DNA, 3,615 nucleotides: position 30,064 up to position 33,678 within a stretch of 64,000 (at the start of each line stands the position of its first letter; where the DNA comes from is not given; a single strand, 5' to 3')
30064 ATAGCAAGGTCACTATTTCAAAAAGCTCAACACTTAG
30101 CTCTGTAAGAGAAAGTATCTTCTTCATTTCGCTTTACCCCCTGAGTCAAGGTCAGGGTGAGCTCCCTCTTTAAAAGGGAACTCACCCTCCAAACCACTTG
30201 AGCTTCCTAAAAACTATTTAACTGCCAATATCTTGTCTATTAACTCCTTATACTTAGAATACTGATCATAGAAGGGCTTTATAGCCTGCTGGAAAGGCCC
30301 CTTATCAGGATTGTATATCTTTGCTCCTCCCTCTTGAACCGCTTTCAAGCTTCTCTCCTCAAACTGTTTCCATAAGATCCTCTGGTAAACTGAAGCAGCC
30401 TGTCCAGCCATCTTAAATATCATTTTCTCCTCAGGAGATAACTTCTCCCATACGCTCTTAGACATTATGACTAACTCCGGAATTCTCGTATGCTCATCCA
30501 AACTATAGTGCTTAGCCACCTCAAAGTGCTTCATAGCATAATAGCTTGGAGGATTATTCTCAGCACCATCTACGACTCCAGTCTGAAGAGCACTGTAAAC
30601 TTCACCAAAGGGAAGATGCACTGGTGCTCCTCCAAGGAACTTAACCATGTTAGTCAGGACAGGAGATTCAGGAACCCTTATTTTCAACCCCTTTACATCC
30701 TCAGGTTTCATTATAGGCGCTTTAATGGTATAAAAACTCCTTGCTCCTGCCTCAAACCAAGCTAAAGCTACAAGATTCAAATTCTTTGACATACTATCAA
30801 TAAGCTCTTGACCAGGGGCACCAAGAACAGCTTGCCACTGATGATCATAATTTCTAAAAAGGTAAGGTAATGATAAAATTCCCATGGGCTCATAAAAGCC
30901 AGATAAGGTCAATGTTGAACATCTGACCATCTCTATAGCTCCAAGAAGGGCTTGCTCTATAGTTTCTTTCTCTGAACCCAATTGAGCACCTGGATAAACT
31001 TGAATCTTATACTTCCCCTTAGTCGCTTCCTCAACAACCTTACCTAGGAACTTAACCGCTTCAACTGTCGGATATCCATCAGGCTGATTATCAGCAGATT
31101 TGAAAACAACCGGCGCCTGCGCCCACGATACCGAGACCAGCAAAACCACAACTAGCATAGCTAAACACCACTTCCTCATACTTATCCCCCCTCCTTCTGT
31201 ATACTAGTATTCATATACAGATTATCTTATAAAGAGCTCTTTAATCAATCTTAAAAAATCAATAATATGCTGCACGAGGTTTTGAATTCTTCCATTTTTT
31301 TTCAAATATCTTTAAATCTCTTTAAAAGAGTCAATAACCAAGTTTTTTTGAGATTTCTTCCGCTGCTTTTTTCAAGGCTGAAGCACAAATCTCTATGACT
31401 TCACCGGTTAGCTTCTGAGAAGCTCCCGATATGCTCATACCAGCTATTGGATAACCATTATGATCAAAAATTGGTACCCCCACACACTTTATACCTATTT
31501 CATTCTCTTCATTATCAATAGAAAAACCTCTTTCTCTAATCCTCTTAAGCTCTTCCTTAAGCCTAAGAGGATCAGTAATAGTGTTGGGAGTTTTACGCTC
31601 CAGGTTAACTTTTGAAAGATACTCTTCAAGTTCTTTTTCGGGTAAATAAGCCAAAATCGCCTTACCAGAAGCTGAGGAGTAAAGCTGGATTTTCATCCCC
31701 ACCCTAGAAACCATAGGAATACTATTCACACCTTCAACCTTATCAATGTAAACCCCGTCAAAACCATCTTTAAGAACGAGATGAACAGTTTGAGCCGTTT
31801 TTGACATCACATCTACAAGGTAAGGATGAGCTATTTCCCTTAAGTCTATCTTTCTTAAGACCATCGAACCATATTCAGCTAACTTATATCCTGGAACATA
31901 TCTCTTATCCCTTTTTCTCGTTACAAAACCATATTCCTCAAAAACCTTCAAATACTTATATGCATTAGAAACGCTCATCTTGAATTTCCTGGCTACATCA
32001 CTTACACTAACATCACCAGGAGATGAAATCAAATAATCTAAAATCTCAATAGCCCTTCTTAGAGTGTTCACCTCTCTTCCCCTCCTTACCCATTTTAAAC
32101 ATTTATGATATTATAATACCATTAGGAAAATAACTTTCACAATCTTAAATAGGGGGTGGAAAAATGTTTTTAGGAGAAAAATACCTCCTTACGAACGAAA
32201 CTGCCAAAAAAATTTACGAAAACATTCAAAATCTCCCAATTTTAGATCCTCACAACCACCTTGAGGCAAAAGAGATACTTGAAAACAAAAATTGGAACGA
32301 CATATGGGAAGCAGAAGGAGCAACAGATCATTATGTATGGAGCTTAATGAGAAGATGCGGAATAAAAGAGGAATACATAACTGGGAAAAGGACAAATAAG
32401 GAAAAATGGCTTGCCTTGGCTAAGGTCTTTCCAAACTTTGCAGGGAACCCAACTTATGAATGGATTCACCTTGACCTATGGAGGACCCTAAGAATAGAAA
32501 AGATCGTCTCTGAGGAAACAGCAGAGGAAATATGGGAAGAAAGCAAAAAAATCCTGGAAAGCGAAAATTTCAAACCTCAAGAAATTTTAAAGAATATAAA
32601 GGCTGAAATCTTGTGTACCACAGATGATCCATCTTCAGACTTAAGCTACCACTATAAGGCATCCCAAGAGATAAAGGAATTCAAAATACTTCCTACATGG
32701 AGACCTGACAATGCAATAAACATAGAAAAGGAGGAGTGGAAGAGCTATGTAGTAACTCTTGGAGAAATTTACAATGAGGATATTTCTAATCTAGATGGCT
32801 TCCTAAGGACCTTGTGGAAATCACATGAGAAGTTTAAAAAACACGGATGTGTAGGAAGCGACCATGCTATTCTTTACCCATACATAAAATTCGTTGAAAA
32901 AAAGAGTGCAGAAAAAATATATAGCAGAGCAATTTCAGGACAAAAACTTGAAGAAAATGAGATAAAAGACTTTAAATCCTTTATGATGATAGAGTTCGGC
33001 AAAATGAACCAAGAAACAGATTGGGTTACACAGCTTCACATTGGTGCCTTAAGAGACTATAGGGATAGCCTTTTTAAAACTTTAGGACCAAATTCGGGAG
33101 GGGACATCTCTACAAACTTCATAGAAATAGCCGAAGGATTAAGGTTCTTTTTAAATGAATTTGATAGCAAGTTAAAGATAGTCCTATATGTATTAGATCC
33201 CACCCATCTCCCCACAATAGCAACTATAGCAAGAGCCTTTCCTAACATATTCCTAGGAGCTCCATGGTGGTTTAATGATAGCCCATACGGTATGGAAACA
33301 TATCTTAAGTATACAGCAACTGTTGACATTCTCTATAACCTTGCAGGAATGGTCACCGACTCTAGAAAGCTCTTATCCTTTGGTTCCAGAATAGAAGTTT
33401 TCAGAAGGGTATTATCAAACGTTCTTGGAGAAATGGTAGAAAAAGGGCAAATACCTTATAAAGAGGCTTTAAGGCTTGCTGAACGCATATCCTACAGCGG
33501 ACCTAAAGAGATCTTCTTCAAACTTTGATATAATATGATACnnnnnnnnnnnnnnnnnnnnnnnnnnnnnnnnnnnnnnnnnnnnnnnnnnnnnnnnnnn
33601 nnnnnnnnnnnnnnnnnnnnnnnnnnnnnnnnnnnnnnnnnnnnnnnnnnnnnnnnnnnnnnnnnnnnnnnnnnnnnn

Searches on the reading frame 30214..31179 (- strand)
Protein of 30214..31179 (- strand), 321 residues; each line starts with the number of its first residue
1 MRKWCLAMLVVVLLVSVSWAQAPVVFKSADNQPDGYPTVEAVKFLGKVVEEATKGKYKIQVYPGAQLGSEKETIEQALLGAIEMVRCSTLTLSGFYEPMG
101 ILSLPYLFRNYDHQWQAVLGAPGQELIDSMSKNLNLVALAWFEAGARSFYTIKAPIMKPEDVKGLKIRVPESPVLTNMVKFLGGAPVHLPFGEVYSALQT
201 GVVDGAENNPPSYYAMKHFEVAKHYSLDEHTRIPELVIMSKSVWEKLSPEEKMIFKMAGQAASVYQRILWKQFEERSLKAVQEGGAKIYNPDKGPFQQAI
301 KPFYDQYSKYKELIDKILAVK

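Call 77: search_protein_families(library=pfam, proteins=[window:30214-31179:-], max_evalue=0.00001)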
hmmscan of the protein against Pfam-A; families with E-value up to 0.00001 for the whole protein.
window:30214-31179:- (321 aa): 1 family
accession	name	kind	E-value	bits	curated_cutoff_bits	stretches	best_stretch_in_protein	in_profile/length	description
PF03480.18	DctP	-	2.5e-81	273.6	23.4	1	31-308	4-284/286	Bacterial extracellular solute-binding protein, family 7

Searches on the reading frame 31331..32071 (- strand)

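Call 77: search_protein_families(library=pfam, proteins=[window:31331-32071:-], max_evalue=0.00001)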
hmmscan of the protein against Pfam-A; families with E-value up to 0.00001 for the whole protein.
window:31331-32071:- (246 aa): 2 families
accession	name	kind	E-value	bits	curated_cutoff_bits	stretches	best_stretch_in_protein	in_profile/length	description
PF01614.24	IclR_C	-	1.9e-51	174.5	24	1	71-242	3-174/174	Bacterial transcriptional regulator IclR C-terminal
PF09339.16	HTH_IclR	-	1.6e-10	41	22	1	3-52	1-50/52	IclR helix-turn-helix domain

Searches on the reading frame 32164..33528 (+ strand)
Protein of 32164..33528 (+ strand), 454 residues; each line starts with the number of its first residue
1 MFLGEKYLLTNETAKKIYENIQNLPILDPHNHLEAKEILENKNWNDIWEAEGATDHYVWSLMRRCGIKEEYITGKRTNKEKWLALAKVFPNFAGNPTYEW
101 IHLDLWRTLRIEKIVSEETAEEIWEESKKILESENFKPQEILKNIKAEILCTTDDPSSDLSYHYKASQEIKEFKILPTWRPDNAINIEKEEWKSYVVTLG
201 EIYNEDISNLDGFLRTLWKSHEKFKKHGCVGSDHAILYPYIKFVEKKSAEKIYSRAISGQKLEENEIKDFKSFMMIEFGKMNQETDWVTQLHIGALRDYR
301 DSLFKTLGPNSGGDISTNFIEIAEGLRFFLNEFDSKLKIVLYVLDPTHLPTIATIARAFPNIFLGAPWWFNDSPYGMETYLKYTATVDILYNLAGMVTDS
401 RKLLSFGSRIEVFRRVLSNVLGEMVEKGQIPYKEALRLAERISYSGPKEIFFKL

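Call 78: search_protein_families(library=pfam, proteins=[window:32164-33528:+], max_evalue=0.00001)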
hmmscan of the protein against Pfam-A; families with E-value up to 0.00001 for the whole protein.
window:32164-33528:+ (454 aa): 1 family
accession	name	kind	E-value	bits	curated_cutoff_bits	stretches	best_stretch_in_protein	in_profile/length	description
PF02614.20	UxaC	-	1.7e-151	505.7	25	1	2-451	4-464/464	Glucuronate isomerase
